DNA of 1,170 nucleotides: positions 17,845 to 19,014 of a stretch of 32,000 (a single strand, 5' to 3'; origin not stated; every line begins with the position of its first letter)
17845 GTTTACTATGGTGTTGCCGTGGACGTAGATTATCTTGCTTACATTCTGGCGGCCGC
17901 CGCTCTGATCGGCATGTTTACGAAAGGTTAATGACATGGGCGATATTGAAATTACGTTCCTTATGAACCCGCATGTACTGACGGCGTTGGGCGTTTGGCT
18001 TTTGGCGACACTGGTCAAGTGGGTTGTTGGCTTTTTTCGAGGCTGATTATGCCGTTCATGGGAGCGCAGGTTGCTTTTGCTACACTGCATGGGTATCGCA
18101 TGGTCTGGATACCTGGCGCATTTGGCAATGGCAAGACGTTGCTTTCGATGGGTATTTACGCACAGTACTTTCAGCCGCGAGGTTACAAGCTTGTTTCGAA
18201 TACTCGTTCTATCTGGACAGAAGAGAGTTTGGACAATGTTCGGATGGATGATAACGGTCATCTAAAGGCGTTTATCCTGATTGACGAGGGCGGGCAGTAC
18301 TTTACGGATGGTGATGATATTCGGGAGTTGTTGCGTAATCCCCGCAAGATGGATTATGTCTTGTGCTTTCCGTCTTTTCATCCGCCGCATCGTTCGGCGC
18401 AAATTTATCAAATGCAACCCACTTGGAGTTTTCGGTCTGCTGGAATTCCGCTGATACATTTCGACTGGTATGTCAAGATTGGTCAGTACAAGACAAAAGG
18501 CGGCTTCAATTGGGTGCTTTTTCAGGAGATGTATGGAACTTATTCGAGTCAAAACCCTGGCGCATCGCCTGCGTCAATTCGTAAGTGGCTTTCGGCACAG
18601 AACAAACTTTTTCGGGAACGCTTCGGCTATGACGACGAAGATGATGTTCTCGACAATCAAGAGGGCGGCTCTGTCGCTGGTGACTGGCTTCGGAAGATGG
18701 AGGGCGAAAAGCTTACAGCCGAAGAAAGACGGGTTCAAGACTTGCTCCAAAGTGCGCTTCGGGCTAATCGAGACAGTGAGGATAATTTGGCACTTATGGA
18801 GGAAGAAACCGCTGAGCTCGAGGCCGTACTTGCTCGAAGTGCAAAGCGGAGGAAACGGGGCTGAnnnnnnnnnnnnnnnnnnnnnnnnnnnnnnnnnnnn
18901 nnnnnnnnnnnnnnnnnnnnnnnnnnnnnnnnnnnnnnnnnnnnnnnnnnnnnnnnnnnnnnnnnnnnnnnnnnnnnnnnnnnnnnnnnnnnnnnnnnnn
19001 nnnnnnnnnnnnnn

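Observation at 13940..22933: Intact-looking inovirus-like prophage integrated in tRNA-Met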

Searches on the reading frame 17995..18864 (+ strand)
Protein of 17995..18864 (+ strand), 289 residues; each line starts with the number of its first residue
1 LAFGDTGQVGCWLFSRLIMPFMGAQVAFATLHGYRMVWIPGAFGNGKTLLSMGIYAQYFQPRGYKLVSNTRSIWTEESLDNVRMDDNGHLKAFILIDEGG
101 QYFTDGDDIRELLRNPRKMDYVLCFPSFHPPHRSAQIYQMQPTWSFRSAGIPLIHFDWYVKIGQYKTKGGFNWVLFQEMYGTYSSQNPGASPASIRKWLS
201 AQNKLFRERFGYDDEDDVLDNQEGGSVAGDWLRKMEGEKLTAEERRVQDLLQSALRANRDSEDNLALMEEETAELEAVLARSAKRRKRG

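Call 5: search_protein_families(library=pfam, max_evalue=0.1, proteins=[window:17995-18864:+])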
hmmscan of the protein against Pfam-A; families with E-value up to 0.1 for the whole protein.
window:17995-18864:+ (289 aa): 2 families
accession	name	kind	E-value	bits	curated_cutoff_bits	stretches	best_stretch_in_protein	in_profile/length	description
PF25199.1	nSTAND_NTPase5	-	0.0053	17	34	1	31-120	38-127/145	Novel STAND NTPase 5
PF20720.3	nSTAND3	-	0.0068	16.6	27.2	1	25-79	8-57/155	Novel STAND NTPase 3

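Call 6: search_protein_families(library=phrogs, max_evalue=0.1, proteins=[window:17995-18864:+])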
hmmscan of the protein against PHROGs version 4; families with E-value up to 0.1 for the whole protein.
window:17995-18864:+ (289 aa): 0 families

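Call 7: find_homologous_proteins(query=window:17995-18864:+, max_evalue=0.001)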
Query window:17995-18864:+ (289 aa): 27 proteins with E <= 0.001 among 1917 candidates.
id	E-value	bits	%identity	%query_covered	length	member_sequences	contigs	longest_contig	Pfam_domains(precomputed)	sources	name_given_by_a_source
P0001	1.8e-182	623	99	94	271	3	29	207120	-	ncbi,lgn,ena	-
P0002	1.8e-161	554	85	96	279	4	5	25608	-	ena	-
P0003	6.0e-152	523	81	94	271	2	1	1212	-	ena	-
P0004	9.1e-147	506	79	93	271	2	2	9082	-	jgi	jgi:hypothetical protein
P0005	2.6e-146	505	84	88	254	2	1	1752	-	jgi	jgi:hypothetical protein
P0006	2.5e-137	475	75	94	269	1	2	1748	-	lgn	-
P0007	2.4e-134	465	74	92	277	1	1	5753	-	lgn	-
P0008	3.2e-132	458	67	99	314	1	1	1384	-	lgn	-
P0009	4.5e-130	451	71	93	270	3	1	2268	-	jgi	jgi:hypothetical protein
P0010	5.2e-130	451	71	93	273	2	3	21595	-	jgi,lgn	jgi:hypothetical protein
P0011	3.6e-107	376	64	93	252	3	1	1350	-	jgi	jgi:hypothetical protein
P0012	5.3e-103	362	60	93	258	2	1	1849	-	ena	-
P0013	2.2e-102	360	60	93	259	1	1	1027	-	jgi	jgi:hypothetical protein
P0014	5.0e-100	353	60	92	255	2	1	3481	-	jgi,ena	-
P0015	1.2e-99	351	60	92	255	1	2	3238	-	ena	-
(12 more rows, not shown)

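Call 8: search_solved_structures(query=window:17995-18864:+, max_evalue=10)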
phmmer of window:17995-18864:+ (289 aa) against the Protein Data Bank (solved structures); distinct sequences matched with E-value up to 10: 0.

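Call 14: find_related_loci(query=A1, collection=genome_contigs, flank=10000)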
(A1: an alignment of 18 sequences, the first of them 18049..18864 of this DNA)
Query A1 (271 aa) in genome_contigs; peptide patterns used: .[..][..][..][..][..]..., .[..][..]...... (x = any residue, [..] = any of these).
107 stretches matched a pattern; 3 encode a relative of the query (tblastn E <= 1e-3); 3 distinct loci.
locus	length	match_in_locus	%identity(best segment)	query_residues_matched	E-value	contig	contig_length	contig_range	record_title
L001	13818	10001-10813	83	1-271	3e-160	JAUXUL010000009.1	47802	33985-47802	MAG: Anaerolineales bacterium isolate C15_concoct.bin.116_sub C15_k141_3994, whole genome shotgun sequence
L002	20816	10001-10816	70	1-270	9e-129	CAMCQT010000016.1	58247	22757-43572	MAG: Brevefilum fermentans isolate MiH-22jul19-346 genome assembly, contig: MiH-22jul19-C779, whole genome shotgun seque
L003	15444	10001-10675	31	1-249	4e-36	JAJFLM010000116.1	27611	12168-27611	MAG: Deltaproteobacteria bacterium isolate OFTM19 OFTM19_115, whole genome shotgun sequence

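Call 15: find_related_loci(query=A1, collection=viral_contigs, flank=10000)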
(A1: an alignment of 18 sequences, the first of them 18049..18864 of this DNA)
Query A1 (271 aa) in viral_contigs; peptide patterns used: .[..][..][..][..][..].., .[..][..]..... (x = any residue, [..] = any of these).
92 stretches matched a pattern, but none encodes a relative of the query by tblastn (E <= 1e-3).

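Call 16: predict_structure(alignment_id=A1)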
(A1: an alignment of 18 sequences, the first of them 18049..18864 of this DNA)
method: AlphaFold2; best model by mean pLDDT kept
length: 271 residues; sequences in the alignment: 18
mean_pLDDT: 77.9   pTM: 0.69
mean pLDDT of the five models: 77.9, 76.5, 75.4, 73.8, 68.5
residues with pLDDT >= 90: 83; 70-90: 103; 50-70: 61; < 50: 24
segments of 3 or more residues with pLDDT < 50: 245-253, 255-258
pLDDT, mean of each block of 10 residues (from residue 1): 87 93 83 93 96 91 90 94 81 81 93 85 76 79 86 87 77 89 89 73 54 58 64 62 48 49 50 37
secondary structure, 60 per line:
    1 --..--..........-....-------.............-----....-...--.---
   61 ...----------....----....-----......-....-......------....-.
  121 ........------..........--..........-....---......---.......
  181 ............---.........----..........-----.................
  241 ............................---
elements in order: H7-16 E18-21 H29-41 E47-50 E52-54 E74-77 H82-85 H91-96 H98-101 E103-108 H115-118 E120-128 E135-144 E147-156 H158-161 E165-170 H174-192 H196-204 H209-218 H224-268

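Call 20: fold_search(model_id=the predicted structure, library=pdb)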
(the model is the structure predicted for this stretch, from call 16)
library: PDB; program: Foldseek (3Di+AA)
matches with E <= 10: 964; with E <= 0.001: 0
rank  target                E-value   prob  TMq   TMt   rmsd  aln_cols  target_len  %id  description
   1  4blq_A                3.6e-03  0.97  0.28  0.29   8.4       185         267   11  P4 PROTEIN FROM BACTERIOPHAGE PHI8 (released 2013-08-21)
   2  4bwy_E                4.1e-03  0.97  0.31  0.31   8.3       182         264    9  P4 PROTEIN FROM BACTERIOPHAGE PHI8 (R32) (released 2013-08-21)
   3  9q23_X                5.9e-03  0.93  0.30  0.33   9.4       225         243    9  DX2-CX3-RAD51 structure in the intermediate state (released 2026-03-04)
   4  4bwy_A                7.1e-03  0.85  0.30  0.29  10.0       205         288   10  P4 PROTEIN FROM BACTERIOPHAGE PHI8 (R32) (released 2013-08-21)
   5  8zn5_I                1.1e-02  0.87  0.28  0.19  10.6       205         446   13  Crystal Structure of Designed Clock Protein KaiC (released 2025-04-16)
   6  1r8x_A                1.4e-02  0.23  0.18  0.17  15.9       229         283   12  Crystal Structure of Mouse Glycine N-Methyltransferase (Tetragonal Form) (released 2004-09-21)
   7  7jpr_E                1.5e-02  0.89  0.25  0.19   6.9       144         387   15  ORC-OPEN: Human Origin Recognition Complex (ORC) in an open conformation (released 2020-09-09)
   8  1y8c                  1.5e-02  0.13  0.14  0.15  16.1       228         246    9  Crystal structure of a S-adenosylmethionine-dependent methyltransferase from Clostridium acetobutylicum ATCC 824 (released 2004-12-28)
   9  7wzg_A                1.9e-02  0.12  0.14  0.16  16.6       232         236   10  Cypemycin N-terminal methyltransferase CypM (released 2023-02-22)
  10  8das_E                2.0e-02  0.84  0.24  0.14   7.8       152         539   15  Saccharomyces cerevisiae Ufd1/Npl4/Cdc48 complex bound to two ubiquitin moieties in presence of SUMO-ubiquitin(K48poly (released 2022-11-30)
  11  5j4h                  2.3e-02  0.87  0.33  0.39   7.1       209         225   12  Structure of humanised RadA-mutant humRadA22F in complex with indole-6-carboxylic acid (released 2016-10-19)
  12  6osx                  2.6e-02  0.47  0.15  0.24  12.2       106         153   15  Crystal structure of uncharacterized protein ECL_02694 (released 2019-05-15)
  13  1r8y_C                3.2e-02  0.13  0.16  0.16  16.1       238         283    8  Crystal Structure of Mouse Glycine N-Methyltransferase (Monoclinic Form) (released 2004-09-21)
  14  7cte_E                3.4e-02  0.75  0.25  0.19   6.9       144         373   13  Human Origin Recognition Complex, ORC2-5 (released 2021-01-06)
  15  3b85_B                3.4e-02  0.72  0.22  0.30   7.9       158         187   15  Crystal structure of predicted phosphate starvation-induced ATPase PhoH2 from Corynebacterium glutamicum (released 2007-12-18)
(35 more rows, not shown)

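Call 21: fold_search(model_id=the predicted structure, library=viral)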
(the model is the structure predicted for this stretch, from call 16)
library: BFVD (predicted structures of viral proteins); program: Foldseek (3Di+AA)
matches with E <= 10: 1164; with E <= 0.001: 4
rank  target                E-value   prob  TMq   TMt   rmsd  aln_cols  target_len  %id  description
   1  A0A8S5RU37            1.5e-05  1.00  0.39  0.33   8.4       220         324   12  Zonular occludens toxin [Inoviridae sp. ctjYd14]
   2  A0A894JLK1            2.6e-04  1.00  0.39  0.39   9.1       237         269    8  (no name in the UniProt tables at hand)
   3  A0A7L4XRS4            3.8e-04  0.99  0.35  0.34  12.6       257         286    8  (no name in the UniProt tables at hand)
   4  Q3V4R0                9.1e-04  0.91  0.28  0.27  11.2       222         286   12  Uncharacterized protein ORF286 [Acidianus two-tailed virus]
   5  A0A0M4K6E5            1.4e-03  0.99  0.32  0.30   6.2       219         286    9  (no name in the UniProt tables at hand)
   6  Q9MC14                1.6e-03  0.96  0.32  0.28  11.1       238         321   11  p4 [Pseudomonas phage phi8]
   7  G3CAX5                5.9e-03  0.90  0.36  0.34  12.0       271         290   13  (no name in the UniProt tables at hand)
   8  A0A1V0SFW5            8.0e-03  0.77  0.23  0.15   7.4       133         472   14  Replication factor C small subunit [Hokovirus HKV1]
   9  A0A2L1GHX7            9.1e-03  0.98  0.31  0.33   5.5       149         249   12  (no name in the UniProt tables at hand)
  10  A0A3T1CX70            9.1e-03  0.96  0.30  0.37   5.7       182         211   14  VV A32-like virion packaging ATPase [Acanthamoeba castellanii medusavirus J1]
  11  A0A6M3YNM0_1          9.6e-03  0.41  0.23  0.07  16.9       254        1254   13  (no name in the UniProt tables at hand)
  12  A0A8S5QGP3            1.2e-02  0.84  0.29  0.21   9.0       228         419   12  Recombination and repair protein [Myoviridae sp. ctn8H20]
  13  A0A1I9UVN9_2          1.3e-02  0.30  0.17  0.08   9.0       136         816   11  RNA-dependent RNA polymerase [Nigrospora oryzae fusarivirus 1]
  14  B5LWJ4                2.2e-02  0.77  0.23  0.18   6.1       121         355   13  Putative ATPase [Feldmannia species virus]
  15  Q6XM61                3.3e-02  0.77  0.25  0.22   6.7       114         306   19  FirrV-1-A26 [Feldmannia irregularis virus a]
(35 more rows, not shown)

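Call 22: search_protein_representatives(alignment_id=A1)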
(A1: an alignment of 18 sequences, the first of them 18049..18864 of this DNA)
Query: 18 sequences, 258 profile positions. Proteins with E-value up to 0.001 (for the whole library): 450; up to 1e-10: 347; up to 1e-30: 82. The best 150 are listed.
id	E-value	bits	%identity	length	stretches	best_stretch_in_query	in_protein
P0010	2.5e-131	453.0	-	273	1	1-257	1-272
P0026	3.2e-107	374.0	-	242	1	1-258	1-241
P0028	6.9e-93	327.0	-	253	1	1-240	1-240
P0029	3.5e-68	246.1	-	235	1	3-211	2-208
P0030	1.1e-64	234.7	-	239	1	1-225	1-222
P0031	2.0e-63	230.5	-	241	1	1-206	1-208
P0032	3.2e-62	226.6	-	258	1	4-254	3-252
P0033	1.5e-61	224.4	-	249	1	3-246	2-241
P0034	1.5e-61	224.3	-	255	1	1-254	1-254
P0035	5.2e-61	222.6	-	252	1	3-255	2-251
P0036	1.2e-59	218.1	-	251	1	3-256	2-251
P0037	2.4e-59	217.1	-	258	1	1-254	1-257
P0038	6.7e-59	215.7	-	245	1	3-229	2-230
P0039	1.7e-58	214.3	-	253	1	5-256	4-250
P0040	1.0e-57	211.8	-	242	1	1-210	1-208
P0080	7.0e-37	143.5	-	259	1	3-250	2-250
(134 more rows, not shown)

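Call 25: search_protein_families(library=pfam, alignment_id=A2, max_evalue=1)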
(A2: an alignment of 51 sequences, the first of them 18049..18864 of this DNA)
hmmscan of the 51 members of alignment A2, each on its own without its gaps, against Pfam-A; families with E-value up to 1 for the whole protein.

A. member 1, window:18049-18864:+ (271 aa): 2 families
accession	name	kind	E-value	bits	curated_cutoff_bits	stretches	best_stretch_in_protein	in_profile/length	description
PF25199.1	nSTAND_NTPase5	-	0.0047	17.2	34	1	14-102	39-127/145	Novel STAND NTPase 5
PF20720.3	nSTAND3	-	0.0061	16.7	27.2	1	7-62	8-58/155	Novel STAND NTPase 3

B. families by the number of members that match (of 51 scanned): 41 families (the first 25 are shown)
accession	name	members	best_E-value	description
PF20720.3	nSTAND3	45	3.1e-07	Novel STAND NTPase 3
PF25199.1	nSTAND_NTPase5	18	0.0004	Novel STAND NTPase 5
PF02562.22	PhoH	15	0.00028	PhoH-like protein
PF00004.35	AAA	7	0.0038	ATPase family associated with various cellular activities (AAA)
PF05729.18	NACHT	7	0.057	NACHT domain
PF24883.2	NPHP3_N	6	0.0021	Nephrocystin 3, N-terminal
PF13173.12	AAA_14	6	0.042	AAA domain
PF00910.28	RNA_helicase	5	0.0083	RNA helicase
PF01583.26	APS_kinase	5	0.021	Adenylylsulphate kinase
PF05707.18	Zot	4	0.0086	Zonular occludens toxin (Zot)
PF19842.5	YqeC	4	0.026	YqeC protein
PF13191.12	AAA_16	3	0.0022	AAA ATPase domain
PF03796.21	DnaB_C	3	0.014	DnaB-like helicase C terminal domain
PF13604.12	AAA_30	3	0.047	AAA domain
PF02367.23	TsaE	3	0.057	Threonylcarbamoyl adenosine biosynthesis protein TsaE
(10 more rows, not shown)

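Call 26: search_solved_structures(query=A2, max_evalue=10)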
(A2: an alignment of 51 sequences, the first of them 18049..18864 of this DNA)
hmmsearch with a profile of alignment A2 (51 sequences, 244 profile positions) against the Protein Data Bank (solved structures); distinct sequences matched with E-value up to 10: 64 (the best 60 are shown).
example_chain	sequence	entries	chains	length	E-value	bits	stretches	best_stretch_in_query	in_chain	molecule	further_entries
5zme_A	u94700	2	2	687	2.8e-05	26.9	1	14-52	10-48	ATPase ARSA1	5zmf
9nbo_A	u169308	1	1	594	4.3e-05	26.3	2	18-61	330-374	Arsenite transporter ATPase-like protein,arsA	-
9nbl_A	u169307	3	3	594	0.00026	23.8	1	18-46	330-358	Arsenite transporter ATPase-like protein,arsA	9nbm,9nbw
2yvu_A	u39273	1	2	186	0.00039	23.2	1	8-49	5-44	Probable adenylyl-sulfate kinase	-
8a8h_A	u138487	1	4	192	0.003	20.3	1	6-44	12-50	APS kinase from Methanothermococcus thermolithotrophicus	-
9pqj_A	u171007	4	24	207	0.0034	20.1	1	17-59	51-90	Replication-associated protein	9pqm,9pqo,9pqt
9pqq_A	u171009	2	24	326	0.0063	19.2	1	17-59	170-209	Replication-associated protein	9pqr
1f48_A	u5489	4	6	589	0.036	16.8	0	19-51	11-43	ARSENITE-TRANSLOCATING ATPASE | ARSENICAL PUMP-DRIVING ATPASE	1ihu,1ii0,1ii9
2w58_A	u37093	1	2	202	0.047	16.4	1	15-65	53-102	PRIMOSOME COMPONENT (HELICASE LOADER)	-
6n9l_A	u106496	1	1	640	0.053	16.2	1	9-52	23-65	UvrABC system protein A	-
9jbn_C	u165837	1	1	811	0.06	16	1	7-39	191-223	Probable disease resistance protein At5g04720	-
3uk6_A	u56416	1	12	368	0.072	15.8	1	17-44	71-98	RuvB-like 2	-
6k0r_D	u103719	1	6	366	0.072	15.8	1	17-44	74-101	RuvB-like 2,RuvB-like 2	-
2xsz_D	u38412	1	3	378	0.075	15.7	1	17-44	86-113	RUVB-LIKE 2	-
6qel_G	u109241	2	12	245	0.081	15.6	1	20-89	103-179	DNA replication protein dnaC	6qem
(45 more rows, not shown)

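Call 28: search_dna_similar(query=window:18049-18864:+, collection=phages, mode=protein, max_evalue=1, max_rows=30)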
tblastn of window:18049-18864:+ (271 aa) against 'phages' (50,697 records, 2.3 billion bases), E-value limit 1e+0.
No match.

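Call 47: find_encoding_contigs(protein=P0001, flank=10000, max_places=8)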
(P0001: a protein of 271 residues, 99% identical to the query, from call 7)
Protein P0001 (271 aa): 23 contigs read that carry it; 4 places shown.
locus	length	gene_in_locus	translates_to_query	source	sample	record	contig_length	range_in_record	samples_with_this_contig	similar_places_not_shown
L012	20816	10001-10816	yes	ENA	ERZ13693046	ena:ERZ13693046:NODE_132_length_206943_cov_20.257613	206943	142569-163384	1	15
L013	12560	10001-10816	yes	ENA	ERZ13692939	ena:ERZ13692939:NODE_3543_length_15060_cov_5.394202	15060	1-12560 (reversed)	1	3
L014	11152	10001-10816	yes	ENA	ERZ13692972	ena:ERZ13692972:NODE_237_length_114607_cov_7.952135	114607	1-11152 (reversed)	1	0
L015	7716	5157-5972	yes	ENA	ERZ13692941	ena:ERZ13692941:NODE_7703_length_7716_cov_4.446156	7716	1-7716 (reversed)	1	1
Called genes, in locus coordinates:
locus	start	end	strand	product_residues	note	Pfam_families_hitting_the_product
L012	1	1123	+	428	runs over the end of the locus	PF00202:Aminotran_3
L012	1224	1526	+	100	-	-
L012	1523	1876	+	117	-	-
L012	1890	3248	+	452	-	PF00202:Aminotran_3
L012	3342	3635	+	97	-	PF01402:RHH_1 (weak)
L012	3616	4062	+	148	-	PF01850:PIN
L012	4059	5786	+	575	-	PF02730:AFOR_N, PF01314:AFOR_C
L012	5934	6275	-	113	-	-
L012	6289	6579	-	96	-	PF01381:HTH_3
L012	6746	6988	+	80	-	-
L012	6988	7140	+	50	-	-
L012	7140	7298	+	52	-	-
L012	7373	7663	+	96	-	-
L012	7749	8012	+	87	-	-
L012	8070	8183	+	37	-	-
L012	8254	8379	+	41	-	-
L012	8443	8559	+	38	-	-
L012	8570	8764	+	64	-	-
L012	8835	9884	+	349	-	-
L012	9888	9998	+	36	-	-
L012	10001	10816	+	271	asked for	-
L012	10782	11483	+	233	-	-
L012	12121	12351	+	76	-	-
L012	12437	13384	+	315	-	PF02486:Rep_trans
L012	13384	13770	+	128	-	-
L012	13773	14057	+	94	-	PF01381:HTH_3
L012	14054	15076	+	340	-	PF00589:Phage_integrase (weak)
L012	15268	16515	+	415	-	PF08323:Glyco_transf_5 (faint), PF20706:GT4-conflict, PF13439:Glyco_transf_4, PF13579:Glyco_trans_4_4, PF00534:Glycos_transf_1, PF13692:Glyco_trans_1_4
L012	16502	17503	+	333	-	-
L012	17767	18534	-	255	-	PF01936:NYN, PF12872:OST-HTH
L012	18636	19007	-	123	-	-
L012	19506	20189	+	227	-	PF00072:Response_reg, PF00486:Trans_reg_C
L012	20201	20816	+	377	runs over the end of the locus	PF00672:HAMP, PF00512:HisKA, PF02518:HATPase_c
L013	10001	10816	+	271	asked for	-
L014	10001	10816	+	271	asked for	-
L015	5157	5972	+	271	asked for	-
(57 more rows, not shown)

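Call 61: find_homologous_proteins(query=A2, max_evalue=0.00001)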
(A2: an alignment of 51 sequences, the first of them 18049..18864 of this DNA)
Query A2 (51 sequences) (271 aa, profile of the alignment): 75 proteins with E <= 0.00001 among 8000 candidates.
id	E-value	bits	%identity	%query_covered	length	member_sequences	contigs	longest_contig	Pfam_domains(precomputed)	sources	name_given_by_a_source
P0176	1.8e-81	291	25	100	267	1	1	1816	-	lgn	-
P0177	5.9e-80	286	26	73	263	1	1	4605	-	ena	-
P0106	1.3e-79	285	29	70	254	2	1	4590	-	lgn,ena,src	-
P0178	1.4e-79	285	39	78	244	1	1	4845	-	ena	-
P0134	3.9e-79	284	26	100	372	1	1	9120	-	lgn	-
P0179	8.1e-79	283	30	70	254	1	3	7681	-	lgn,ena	-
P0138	8.7e-79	282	25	67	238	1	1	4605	-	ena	-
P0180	1.0e-78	282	39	76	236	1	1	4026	-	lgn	-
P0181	1.3e-78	282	29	67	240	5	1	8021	-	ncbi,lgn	-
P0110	1.7e-78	281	30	62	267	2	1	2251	PF20720.4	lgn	-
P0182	5.4e-78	280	24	72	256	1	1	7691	-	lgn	-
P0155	1.7e-77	278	22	100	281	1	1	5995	-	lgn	-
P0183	1.8e-77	278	32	61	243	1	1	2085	-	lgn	-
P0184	4.9e-77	277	26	77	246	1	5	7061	-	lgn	-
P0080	1.4e-76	275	29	79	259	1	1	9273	-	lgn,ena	-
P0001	3.0e-73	264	99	100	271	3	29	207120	-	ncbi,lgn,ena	-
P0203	7.7e-60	220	23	71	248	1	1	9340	-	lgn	-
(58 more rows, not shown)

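Call 62: find_encoding_contigs(protein=P0181, flank=10000, max_places=3)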
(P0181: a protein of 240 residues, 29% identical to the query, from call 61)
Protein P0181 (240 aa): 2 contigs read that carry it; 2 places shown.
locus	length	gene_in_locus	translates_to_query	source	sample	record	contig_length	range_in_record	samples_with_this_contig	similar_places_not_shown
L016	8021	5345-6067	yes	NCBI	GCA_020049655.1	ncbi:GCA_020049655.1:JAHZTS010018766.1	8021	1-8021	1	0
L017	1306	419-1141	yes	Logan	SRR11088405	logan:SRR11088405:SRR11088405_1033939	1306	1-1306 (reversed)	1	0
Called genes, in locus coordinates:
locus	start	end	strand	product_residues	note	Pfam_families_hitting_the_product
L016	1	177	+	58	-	?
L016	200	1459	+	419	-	PF01446:Rep_1 (weak)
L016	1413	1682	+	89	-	-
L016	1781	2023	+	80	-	-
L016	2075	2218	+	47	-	-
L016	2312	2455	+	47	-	-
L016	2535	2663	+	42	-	-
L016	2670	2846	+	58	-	-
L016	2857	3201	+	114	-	-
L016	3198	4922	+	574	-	-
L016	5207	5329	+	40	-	-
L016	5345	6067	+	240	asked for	-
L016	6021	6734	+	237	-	-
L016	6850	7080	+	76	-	-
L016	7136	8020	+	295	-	?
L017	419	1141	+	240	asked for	-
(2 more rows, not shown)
